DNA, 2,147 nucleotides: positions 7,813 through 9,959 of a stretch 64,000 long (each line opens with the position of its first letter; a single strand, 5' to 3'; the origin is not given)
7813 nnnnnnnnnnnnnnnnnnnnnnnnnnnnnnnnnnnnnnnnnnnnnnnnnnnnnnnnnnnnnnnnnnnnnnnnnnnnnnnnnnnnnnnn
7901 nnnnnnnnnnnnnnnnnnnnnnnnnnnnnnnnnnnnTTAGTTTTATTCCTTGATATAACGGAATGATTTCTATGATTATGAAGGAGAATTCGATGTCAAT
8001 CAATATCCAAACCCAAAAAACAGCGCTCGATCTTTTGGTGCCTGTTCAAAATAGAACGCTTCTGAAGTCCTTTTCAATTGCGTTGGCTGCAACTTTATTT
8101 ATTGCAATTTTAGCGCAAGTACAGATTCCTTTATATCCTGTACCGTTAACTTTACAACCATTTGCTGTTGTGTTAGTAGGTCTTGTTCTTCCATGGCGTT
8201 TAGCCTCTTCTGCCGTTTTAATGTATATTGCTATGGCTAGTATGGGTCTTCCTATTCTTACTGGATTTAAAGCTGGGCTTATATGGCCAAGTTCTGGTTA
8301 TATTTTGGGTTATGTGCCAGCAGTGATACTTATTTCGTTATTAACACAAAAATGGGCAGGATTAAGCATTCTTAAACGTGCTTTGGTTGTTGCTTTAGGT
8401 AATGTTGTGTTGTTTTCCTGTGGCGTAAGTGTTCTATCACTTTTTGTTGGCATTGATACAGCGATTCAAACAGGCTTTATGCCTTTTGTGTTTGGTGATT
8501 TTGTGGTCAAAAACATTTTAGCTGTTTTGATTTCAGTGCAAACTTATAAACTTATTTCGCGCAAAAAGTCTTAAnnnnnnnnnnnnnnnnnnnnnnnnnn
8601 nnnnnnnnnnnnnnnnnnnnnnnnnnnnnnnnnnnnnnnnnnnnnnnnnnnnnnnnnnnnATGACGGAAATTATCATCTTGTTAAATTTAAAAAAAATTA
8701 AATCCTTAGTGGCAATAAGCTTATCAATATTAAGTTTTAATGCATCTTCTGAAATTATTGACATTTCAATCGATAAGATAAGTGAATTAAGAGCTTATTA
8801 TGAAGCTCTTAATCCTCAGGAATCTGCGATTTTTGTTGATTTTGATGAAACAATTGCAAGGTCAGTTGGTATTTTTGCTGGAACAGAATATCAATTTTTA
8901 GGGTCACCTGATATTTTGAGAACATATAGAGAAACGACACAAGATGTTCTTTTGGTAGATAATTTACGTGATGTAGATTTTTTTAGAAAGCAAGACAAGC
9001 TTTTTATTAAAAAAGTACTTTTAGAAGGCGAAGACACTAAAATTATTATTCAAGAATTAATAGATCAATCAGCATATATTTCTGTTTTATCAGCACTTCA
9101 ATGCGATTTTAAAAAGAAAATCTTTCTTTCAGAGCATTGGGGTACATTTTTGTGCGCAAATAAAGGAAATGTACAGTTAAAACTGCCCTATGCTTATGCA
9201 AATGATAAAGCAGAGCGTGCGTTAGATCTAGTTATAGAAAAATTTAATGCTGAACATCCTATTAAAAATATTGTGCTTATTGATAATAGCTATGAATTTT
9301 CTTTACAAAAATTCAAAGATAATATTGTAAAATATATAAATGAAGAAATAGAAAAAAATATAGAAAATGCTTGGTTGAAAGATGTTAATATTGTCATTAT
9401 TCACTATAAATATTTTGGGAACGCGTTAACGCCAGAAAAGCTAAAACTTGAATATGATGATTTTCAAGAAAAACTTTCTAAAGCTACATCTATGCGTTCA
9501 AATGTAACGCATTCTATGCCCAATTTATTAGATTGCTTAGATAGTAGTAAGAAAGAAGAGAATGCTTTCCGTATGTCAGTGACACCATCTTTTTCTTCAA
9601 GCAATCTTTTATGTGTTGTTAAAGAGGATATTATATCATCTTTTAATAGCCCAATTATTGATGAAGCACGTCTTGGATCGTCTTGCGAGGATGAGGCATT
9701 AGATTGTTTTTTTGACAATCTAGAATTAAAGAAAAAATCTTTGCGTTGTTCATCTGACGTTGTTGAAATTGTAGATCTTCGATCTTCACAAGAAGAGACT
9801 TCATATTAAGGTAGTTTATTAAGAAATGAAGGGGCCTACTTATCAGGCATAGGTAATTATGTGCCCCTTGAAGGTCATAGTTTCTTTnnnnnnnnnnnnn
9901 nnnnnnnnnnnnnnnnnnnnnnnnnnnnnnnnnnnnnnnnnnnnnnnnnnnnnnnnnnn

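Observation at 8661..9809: Two unrelated-looking secreted proteins share a HAD motif I (DxDxT/V): 8661..9809 and 36886..37731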

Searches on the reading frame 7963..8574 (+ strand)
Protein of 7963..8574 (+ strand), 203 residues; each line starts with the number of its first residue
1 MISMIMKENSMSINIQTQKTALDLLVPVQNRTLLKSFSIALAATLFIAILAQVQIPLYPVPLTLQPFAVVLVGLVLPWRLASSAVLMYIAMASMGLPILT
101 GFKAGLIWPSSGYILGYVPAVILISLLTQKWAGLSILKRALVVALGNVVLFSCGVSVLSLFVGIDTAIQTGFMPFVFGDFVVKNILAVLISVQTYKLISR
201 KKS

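Call 3: search_protein_families(library=pfam, proteins=[window:7963-8574:+], max_evalue=1)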
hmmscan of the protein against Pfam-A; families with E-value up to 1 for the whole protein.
window:7963-8574:+ (203 aa): 1 family
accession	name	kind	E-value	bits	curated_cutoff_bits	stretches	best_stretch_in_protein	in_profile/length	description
PF02632.19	BioY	-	1.7e-24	86.8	25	1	58-193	2-137/140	BioY family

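Call 4: search_protein_families(library=ncbifam, proteins=[window:7963-8574:+], max_evalue=1)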
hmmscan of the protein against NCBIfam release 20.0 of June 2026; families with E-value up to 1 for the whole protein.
window:7963-8574:+ (203 aa): 1 family
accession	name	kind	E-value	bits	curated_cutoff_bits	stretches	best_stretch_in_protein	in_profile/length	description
NF000254.1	macrolide_MphA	exception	0.051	13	550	1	3-54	93-144/293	Mph(A) family macrolide 2'-phosphotransferase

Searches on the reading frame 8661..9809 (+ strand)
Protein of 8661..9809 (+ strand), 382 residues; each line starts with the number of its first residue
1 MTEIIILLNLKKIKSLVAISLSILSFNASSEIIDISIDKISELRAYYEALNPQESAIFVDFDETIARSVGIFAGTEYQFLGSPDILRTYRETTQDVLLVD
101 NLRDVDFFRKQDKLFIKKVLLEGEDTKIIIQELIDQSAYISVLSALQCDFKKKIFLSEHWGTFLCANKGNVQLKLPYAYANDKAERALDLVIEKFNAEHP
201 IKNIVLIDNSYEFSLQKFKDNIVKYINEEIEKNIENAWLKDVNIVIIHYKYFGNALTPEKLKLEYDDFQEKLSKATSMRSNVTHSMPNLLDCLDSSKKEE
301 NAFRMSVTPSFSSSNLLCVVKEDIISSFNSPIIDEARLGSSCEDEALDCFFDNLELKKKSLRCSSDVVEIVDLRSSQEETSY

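Call 3: search_protein_families(library=pfam, proteins=[window:8661-9809:+], max_evalue=1)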
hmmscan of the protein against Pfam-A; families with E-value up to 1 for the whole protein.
window:8661-9809:+ (382 aa): 0 families

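Call 4: search_protein_families(library=ncbifam, proteins=[window:8661-9809:+], max_evalue=1)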
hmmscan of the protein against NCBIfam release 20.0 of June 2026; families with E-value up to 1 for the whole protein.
window:8661-9809:+ (382 aa): 0 families

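Call 6: find_homologous_proteins(query=window:8661-9809:+, max_evalue=0.001)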
Query window:8661-9809:+ (382 aa): 7 proteins with E <= 0.001 among 6388 candidates.
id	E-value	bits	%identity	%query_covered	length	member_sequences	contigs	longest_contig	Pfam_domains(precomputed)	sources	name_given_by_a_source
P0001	4.6e-242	820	100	100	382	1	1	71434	-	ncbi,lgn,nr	ncbi:MAG: hypothetical protein Q8L85_09835 [Alphaproteobacteria bacterium]|nr:hypothetical protein [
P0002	1.3e-222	756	93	100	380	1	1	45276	-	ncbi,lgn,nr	ncbi:MAG: hypothetical protein Q8S31_08910 [Alphaproteobacteria bacterium]|nr:hypothetical protein [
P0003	1.2e-208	710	87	100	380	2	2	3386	-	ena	-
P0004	2.8e-201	686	87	100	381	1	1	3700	-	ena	-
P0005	1.8e-100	354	50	98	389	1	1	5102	-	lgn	-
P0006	3.7e-74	268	54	68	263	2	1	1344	-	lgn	-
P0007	4.8e-6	44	29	53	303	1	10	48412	-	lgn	-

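Call 12: search_solved_structures(query=A1, max_evalue=10, show_alignments=3)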
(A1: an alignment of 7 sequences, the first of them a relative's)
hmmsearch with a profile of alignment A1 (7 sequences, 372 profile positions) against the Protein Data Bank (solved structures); distinct sequences matched with E-value up to 10: 4.
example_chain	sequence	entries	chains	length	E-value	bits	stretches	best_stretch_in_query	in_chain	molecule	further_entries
8srj_A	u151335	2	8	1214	0.034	16.2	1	244-354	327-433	TRPM2 chanzyme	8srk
8sr7_A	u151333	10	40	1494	0.045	15.8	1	244-354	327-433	TRPM2 Chanzyme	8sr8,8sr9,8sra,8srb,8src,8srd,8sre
8srh_A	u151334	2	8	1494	0.045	15.8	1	244-354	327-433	TRPM2 chanzyme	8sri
1ny5_A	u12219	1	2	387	0.75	11.8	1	50-137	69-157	transcriptional regulator (NtrC family)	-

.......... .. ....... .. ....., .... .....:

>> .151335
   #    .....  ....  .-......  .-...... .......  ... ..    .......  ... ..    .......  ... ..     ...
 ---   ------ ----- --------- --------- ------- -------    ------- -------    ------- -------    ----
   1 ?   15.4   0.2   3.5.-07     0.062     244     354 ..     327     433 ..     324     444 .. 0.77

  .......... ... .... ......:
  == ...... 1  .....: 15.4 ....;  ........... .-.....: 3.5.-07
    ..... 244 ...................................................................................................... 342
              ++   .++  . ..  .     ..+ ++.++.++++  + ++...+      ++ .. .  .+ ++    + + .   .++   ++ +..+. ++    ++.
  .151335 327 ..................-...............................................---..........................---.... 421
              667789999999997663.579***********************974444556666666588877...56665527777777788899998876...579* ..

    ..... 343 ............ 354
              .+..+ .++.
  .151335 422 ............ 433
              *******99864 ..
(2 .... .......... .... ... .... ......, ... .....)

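Call 14: find_homologous_proteins(query=A1, max_evalue=0.01)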
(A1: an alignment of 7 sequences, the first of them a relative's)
Query A1 (7 sequences) (382 aa, profile of the alignment): 7 proteins with E <= 0.01 among 8000 candidates.
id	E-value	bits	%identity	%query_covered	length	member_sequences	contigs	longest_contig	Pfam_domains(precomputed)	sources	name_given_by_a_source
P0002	2.3e-203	693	93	100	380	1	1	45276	-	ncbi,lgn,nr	ncbi:MAG: hypothetical protein Q8S31_08910 [Alphaproteobacteria bacterium]|nr:hypothetical protein [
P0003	3.2e-201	686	87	100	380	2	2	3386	-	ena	-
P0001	5.4e-201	685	100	100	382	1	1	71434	-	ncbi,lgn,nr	ncbi:MAG: hypothetical protein Q8L85_09835 [Alphaproteobacteria bacterium]|nr:hypothetical protein [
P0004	2.8e-197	673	87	100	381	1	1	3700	-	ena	-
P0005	1.1e-175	602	50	98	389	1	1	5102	-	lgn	-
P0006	9.4e-121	421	54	68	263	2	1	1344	-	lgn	-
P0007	2.9e-89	318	29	53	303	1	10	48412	-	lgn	-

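Call 18: find_encoding_contigs(protein=P0007, flank=8000, max_places=3)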
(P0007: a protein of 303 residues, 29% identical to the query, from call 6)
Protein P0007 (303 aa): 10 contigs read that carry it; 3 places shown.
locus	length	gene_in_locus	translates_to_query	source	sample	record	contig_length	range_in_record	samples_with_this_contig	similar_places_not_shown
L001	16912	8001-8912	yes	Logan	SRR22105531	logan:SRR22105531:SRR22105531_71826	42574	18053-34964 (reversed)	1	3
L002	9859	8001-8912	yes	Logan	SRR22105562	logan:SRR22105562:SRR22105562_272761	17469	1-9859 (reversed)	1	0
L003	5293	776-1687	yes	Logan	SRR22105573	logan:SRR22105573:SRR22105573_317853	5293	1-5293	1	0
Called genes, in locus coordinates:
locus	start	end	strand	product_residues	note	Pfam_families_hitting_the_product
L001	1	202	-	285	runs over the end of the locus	PF03705:CheR_N, PF08242:Methyltransf_12 (faint), PF01739:CheR, PF13649:Methyltransf_25 (faint)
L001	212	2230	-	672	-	PF00672:HAMP (faint), PF18947:HAMP_2, PF00015:MCPsignal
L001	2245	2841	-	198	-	PF01584:CheW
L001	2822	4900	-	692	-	PF01627:Hpt, PF02895:H-kinase_dim, PF02518:HATPase_c, PF01584:CheW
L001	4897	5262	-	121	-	PF00072:Response_reg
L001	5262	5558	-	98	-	PF01740:STAS, PF13466:STAS_2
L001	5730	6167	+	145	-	-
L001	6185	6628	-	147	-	-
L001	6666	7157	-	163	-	-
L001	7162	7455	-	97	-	PF01329:Pterin_4a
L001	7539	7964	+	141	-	PF06262:Zincin_1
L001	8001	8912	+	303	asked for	-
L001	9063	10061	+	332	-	PF03403:PAF-AH_p_II, PF01738:DLH (faint), PF12740:PETase (faint), PF20434:BD-FAE, PF12146:Hydrolase_4 (faint), PF00326:Peptidase_S9 (weak), PF00561:Abhydrolase_1 (weak)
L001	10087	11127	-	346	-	PF06996:T6SS_TssG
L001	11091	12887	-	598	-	PF05947:T6SS_TssF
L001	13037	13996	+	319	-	PF02518:HATPase_c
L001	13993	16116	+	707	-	PF00072:Response_reg, PF00989:PAS, PF13188:PAS_8 (weak), PF13426:PAS_9, PF00990:GGDEF, PF00563:EAL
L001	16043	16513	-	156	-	PF04965:GPW_gp25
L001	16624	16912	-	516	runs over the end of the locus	PF03219:TLC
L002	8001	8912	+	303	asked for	-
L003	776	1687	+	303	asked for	-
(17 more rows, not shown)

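Call 23: predict_structure(alignment_id=A1)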
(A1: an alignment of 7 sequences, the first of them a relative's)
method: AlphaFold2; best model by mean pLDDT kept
length: 382 residues; sequences in the alignment: 7
mean_pLDDT: 47.4   pTM: 0.43
mean pLDDT of the five models: 47.4, 44.6, 42.3, 40.2, 34.5
residues with pLDDT >= 90: 1; 70-90: 76; 50-70: 55; < 50: 250
segments of 3 or more residues with pLDDT < 50: 5-8, 15-29, 63-123, 144-179, 252-382
pLDDT, mean of each block of 10 residues (from residue 1): 48 47 36 72 70 75 42 32 35 33 35 32 54 62 45 38 38 40 72 84 78 64 86 88 79 43 42 42 32 30 27 24 26 28 35 32 29 31 30
secondary structure, 60 per line:
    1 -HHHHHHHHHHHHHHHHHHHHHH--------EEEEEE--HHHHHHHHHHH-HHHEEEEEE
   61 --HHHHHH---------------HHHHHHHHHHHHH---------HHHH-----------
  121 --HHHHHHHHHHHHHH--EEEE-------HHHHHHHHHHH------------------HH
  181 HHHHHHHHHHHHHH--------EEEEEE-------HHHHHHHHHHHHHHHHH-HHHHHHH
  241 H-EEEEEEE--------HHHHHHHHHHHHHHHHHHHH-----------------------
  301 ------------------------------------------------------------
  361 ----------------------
elements in order: H2-23 E32-37 H40-50 E55-60 H63-68 H84-96 H106-109 H123-136 E139-142 H150-160 H179-194 E203-208 H216-232 H234-241 E243-249 H258-277

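Call 46: find_related_loci(query=A1, collection=genome_contigs, flank=8000)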
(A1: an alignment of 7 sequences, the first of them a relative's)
Query A1 (382 aa) in genome_contigs; peptide patterns used: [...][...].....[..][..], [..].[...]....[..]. (x = any residue, [..] = any of these).
191 stretches matched a pattern; 2 encode a relative of the query (tblastn E <= 1e-3); 2 distinct loci.
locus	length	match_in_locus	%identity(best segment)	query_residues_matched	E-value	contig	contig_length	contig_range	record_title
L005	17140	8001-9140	93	1-382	0e+0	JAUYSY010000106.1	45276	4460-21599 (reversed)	MAG: Alphaproteobacteria bacterium isolate C8_concoct.bin.36 C8_k141_55710, whole genome shotgun sequence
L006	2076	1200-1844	26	48-273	3e-15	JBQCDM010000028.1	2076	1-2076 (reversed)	MAG: Candidatus Nucleicultricaceae bacterium isolate bin1026 k127_2289505, whole genome shotgun sequence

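Call 48: find_related_loci(query=A1, collection=metagenome_contigs, flank=6000)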
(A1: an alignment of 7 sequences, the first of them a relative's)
Query A1 (382 aa) in metagenome_contigs; peptide patterns used: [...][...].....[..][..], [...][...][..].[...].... (x = any residue, [..] = any of these).
527 stretches matched a pattern; 1 encode a relative of the query (tblastn E <= 1e-3); 1 distinct loci.
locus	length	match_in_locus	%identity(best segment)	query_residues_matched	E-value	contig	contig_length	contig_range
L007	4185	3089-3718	25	50-270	1e-15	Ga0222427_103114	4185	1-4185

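Call 73: fold_search(model_id=the predicted structure, library=pdb)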
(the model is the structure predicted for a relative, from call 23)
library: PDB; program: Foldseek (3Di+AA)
matches with E <= 10: 882; with E <= 0.001: 0
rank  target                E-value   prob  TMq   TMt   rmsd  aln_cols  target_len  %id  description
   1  5jfg_A                1.2e-03  0.92  0.19  0.29  14.0       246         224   11  Structure of humanised RadA-mutant humRadA22F in complex with peptide FHTA (released 2016-10-26)
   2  6tuu_A                1.7e-03  0.92  0.19  0.30  13.0       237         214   11  Leishmania infantum Rad51 surrogate LiRadA10 in complex with 5,6,7,8-tetrahydro-2-naphthoic acid (released 2021-01-27)
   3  6hqu_C                2.1e-03  0.94  0.20  0.33  13.0       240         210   12  Humanised RadA mutant HumRadA22 in complex with a recombined BRC repeat 8-2 (released 2019-10-09)
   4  4b3b_A                2.5e-03  0.87  0.20  0.29  14.0       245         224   11  Humanised monomeric RadA in complex with FHTA tetrapeptide (released 2013-02-27)
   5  5fot_A                2.7e-03  0.84  0.19  0.29  14.1       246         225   10  HUMANISED MONOMERIC RADA IN COMPLEX WITH FHTU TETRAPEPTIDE (released 2016-03-30)
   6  5qul_A                2.8e-03  0.89  0.20  0.30  12.7       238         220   13  Structure of unliganded HumRadA1.3 (released 2021-03-03)
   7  5j4h                  2.8e-03  0.85  0.19  0.29  13.9       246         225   12  Structure of humanised RadA-mutant humRadA22F in complex with indole-6-carboxylic acid (released 2016-10-19)
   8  6tw4                  2.8e-03  0.85  0.19  0.29  14.0       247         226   12  HumRadA22F in complex with compound 6 (released 2021-01-27)
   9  6hqu_E                3.7e-03  0.90  0.20  0.32  12.8       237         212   13  Humanised RadA mutant HumRadA22 in complex with a recombined BRC repeat 8-2 (released 2019-10-09)
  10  5jec_B                3.9e-03  0.89  0.19  0.28  12.7       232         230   11  Apo-structure of humanised RadA-mutant humRadA33F (released 2016-10-19)
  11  5fos_A                3.9e-03  0.87  0.20  0.31  12.3       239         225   11  HUMANISED MONOMERIC RADA IN COMPLEX WITH OLIGOMERISATION PEPTIDE (released 2016-10-19)
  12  5j4l                  3.9e-03  0.87  0.21  0.31  13.2       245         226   12  Apo-structure of humanised RadA-mutant humRadA22F (released 2016-10-19)
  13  5quo                  3.9e-03  0.82  0.20  0.30  13.7       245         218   11  HumRadA1 soaked with 0.2 mM indazole in 10% DMSO (released 2021-03-03)
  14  5qub                  3.9e-03  0.80  0.18  0.28  13.7       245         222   12  HumRadA1.2 soaked with napht-2,3-diol for 30 seconds at 20 mM (released 2021-03-03)
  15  5fpk_A                4.2e-03  0.80  0.19  0.28  14.1       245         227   12  MONOMERIC RADA IN COMPLEX WITH FATA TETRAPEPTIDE (released 2016-03-30)
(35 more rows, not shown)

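Call 79: find_encoding_contigs(protein=P0005, flank=5000, max_places=2)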
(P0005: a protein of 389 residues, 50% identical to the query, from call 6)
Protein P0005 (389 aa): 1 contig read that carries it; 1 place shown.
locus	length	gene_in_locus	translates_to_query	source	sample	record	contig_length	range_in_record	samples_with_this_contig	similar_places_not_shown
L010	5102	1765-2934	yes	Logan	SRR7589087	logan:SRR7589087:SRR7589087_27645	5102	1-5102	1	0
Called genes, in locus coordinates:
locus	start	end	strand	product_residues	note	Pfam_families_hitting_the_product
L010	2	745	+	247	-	?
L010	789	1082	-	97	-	PF01329:Pterin_4a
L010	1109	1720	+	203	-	PF02632:BioY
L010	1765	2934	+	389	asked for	-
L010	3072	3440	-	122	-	-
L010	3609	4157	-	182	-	PF00005:ABC_tran, PF02463:SMC_N (weak), PF13304:AAA_21 (weak)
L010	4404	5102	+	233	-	?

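Call 83: search_protein_families(library=pfam, proteins=[P0005, P0006, P0007, L006:1026-1850:+, L007:2900-3775:+], max_evalue=10)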
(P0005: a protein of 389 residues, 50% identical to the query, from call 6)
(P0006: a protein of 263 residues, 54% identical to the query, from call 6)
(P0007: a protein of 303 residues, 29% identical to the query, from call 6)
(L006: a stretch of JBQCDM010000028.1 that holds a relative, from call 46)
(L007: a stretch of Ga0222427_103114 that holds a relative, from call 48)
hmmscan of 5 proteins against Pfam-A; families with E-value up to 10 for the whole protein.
P0005 (389 aa): 0 families

P0006 (263 aa): 1 family
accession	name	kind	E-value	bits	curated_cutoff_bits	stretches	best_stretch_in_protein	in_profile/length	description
PF14274.12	BT_3044-like_C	-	0.067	13.9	23.1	1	180-226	78-127/141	BT_3044-like, C-terminal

P0007 (303 aa): 2 families
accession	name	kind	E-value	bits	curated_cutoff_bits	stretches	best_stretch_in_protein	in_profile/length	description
PF18922.5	DUF5672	-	0.019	15.1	24.4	1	32-109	5-85/164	Protein of unknown function (DUF5672)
PF21757.2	DUF6870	-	0.094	13.1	24.4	1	179-211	10-42/71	Family of unknown function (DUF6870)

L006:1026-1850:+ (275 aa): 1 family
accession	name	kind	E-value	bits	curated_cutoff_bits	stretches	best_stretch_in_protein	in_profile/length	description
PF02896.24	PEP-utilizers_C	-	0.024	14.2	22.8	1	139-177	234-272/293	PEP-utilising enzyme, PEP-binding domain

L007:2900-3775:+ (292 aa): 4 families
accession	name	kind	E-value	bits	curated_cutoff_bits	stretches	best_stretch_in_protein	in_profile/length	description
PF13419.12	HAD_2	-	0.029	14.9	23.8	1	73-164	3-104/178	Haloacid dehalogenase-like hydrolase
PF12710.13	HAD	-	0.044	14.7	27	1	72-165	2-111/189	haloacid dehalogenase-like hydrolase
PF03767.20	Acid_phosphat_B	-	0.049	13.6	27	1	45-93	50-102/230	HAD superfamily, subfamily IIIB (Acid phosphatase)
PF00702.32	Hydrolase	-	0.11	13.3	26.4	1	70-178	3-136/191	haloacid dehalogenase-like hydrolase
